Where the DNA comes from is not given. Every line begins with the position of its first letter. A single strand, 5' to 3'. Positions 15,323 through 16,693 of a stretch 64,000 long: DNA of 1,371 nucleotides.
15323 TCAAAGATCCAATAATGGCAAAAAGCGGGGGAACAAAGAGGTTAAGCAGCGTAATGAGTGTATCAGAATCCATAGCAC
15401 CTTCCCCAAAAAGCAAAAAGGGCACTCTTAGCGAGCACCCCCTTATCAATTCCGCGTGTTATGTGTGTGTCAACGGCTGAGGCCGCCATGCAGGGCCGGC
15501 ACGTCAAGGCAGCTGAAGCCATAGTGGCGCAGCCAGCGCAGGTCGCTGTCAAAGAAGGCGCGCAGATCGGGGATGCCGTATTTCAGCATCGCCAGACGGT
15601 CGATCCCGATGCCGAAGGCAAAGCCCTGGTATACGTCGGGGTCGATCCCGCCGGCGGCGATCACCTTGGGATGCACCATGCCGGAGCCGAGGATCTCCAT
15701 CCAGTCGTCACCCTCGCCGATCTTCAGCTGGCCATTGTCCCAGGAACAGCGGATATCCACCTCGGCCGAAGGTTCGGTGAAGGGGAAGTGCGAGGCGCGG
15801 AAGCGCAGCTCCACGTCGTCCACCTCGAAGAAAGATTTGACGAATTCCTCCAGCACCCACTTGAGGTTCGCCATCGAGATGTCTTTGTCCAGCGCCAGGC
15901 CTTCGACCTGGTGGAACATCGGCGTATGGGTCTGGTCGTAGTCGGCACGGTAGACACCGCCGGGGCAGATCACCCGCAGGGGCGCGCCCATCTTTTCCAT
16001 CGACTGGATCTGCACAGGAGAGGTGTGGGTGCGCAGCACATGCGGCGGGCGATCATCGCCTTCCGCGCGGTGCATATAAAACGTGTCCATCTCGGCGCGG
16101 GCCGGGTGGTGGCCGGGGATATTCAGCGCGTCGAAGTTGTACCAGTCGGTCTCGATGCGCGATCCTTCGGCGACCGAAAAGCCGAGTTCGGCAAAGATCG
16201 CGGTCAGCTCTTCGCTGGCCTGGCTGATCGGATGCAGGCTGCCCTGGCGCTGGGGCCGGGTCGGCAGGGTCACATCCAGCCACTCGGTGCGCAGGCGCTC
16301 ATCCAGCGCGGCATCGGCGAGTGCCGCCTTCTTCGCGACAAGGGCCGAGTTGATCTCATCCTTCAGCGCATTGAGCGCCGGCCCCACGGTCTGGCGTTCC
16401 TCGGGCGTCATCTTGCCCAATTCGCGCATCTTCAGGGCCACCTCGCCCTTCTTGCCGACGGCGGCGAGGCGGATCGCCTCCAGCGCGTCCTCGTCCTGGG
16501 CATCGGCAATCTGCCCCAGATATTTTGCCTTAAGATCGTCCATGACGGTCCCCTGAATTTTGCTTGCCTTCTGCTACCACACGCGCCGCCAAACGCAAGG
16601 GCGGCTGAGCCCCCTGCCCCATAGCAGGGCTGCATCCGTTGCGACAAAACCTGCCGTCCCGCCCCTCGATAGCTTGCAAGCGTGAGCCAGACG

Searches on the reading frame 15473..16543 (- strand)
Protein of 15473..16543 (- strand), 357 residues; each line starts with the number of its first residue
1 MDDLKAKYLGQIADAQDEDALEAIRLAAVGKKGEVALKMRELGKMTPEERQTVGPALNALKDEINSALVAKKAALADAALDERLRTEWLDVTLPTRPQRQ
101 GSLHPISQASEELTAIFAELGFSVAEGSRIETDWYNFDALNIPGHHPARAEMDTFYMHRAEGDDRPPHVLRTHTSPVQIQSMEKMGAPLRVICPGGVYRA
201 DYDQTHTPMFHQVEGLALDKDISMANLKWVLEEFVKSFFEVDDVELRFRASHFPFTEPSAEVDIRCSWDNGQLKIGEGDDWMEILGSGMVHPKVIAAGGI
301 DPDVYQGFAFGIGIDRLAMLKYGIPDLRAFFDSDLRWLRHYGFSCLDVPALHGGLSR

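Call 11: find_related_loci(query=window:15473-16543:-, collection=genome_contigs, flank=4000)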
Query window:15473-16543:- (357 aa) in genome_contigs; peptide patterns used: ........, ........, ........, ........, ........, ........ (x = any residue, [..] = any of these).
600 stretches matched a pattern (row limit reached: there are more); 580 encode a relative of the query (tblastn E <= 1e-3); the best 80 are kept; 80 distinct loci.
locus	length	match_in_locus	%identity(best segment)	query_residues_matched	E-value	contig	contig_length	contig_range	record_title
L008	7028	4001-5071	94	1-357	0e+0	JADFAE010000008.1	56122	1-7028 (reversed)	MAG: Roseobacter sp. isolate C15_61_62_6 c_000000000103, whole genome shotgun sequence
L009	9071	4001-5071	95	1-357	0e+0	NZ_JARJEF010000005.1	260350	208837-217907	Pseudophaeobacter profundi strain ZH257 NODE_5_length_260350_cov_66.599176, whole genome shotgun sequence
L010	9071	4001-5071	92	1-357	0e+0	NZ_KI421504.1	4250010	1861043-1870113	Leisingera aquimarina DSM 24565 Leiaq_neu_scaffold_2516677483.1, whole genome shotgun sequence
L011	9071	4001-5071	95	1-357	0e+0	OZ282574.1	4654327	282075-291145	Phaeobacter sp. SH40 genome assembly, chromosome: 1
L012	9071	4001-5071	95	1-357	0e+0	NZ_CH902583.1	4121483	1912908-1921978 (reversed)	Roseobacter sp. MED193 1099517003978, whole genome shotgun sequence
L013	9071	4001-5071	92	1-357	0e+0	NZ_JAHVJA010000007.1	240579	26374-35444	Leisingera daeponensis strain DP1N14-2 DP1N14-2_ctg007, whole genome shotgun sequence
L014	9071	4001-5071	90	1-357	0e+0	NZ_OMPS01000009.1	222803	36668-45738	Ruegeria sp. EL01 isolate Ruegeria sp. strain EL01, whole genome shotgun sequence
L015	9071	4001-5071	92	1-357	0e+0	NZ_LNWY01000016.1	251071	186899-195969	Tritonibacter mobilis strain NBRC101030 contig_16, whole genome shotgun sequence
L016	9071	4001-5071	94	1-357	0e+0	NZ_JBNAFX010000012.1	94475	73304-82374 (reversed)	Leisingera sp. S232 Scaffold12, whole genome shotgun sequence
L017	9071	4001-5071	90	1-357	0e+0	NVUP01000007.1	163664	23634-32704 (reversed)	MAG: Rhodobacteraceae bacterium isolate NORP86 Contig_source1382A_199, whole genome shotgun sequence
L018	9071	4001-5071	93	1-357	0e+0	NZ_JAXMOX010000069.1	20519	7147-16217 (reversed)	MAG: Leisingera sp. isolate PC_MBin.33 PCX_615CoAssmbCtg, whole genome shotgun sequence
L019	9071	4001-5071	93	1-357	0e+0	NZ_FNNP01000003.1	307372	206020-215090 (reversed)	Ruegeria halocynthiae strain DSM 27839, whole genome shotgun sequence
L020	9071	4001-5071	95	1-357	0e+0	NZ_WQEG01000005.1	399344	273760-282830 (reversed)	Ruegeria sp. HKCCA6707 NODE_5, whole genome shotgun sequence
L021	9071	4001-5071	94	1-357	0e+0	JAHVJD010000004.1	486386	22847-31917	Nocardioides marinus strain DP1N28-1 DP1N28-1_ctg004, whole genome shotgun sequence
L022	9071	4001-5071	91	1-357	0e+0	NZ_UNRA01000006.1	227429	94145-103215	Tropicibacter sp. Alg240-R139, whole genome shotgun sequence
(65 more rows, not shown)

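Call 70: search_protein_families(library=padloc, alignment_id=A7, max_evalue=0.001)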
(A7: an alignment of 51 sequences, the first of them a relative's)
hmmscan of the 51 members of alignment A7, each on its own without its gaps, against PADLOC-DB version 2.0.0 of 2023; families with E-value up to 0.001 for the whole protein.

A. member 1, L008:5075-5368:+ (98 aa): 0 families

B. families by the number of members that match (of 51 scanned): 2 families
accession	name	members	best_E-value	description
PDLC02991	DarT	1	1.3e-14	-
PDLC00666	Effector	1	0.00026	1TM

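Call 71: search_protein_families(library=pfam, alignment_id=A7, max_evalue=0.001)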
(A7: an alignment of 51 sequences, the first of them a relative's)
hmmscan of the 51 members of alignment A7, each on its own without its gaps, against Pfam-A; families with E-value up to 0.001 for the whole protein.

A. member 1, L008:5075-5368:+ (98 aa): 0 families

B. families by the number of members that match (of 51 scanned): 6 families
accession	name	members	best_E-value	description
PF14145.11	YrhK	4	7.1e-23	YrhK-like protein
PF10711.15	DUF2513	3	2.4e-16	Hypothetical protein (DUF2513)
PF00353.25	HemolysinCabind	1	7.7e-23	RTX calcium-binding nonapeptide repeat (4 copies)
PF14487.12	DarT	1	3e-17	ssDNA thymidine ADP-ribosyltransferase, DarT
PF08548.17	Peptidase_M10_C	1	4.9e-10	Peptidase M10 serralysin C terminal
PF20479.3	TMEM128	1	0.00066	TMEM128 protein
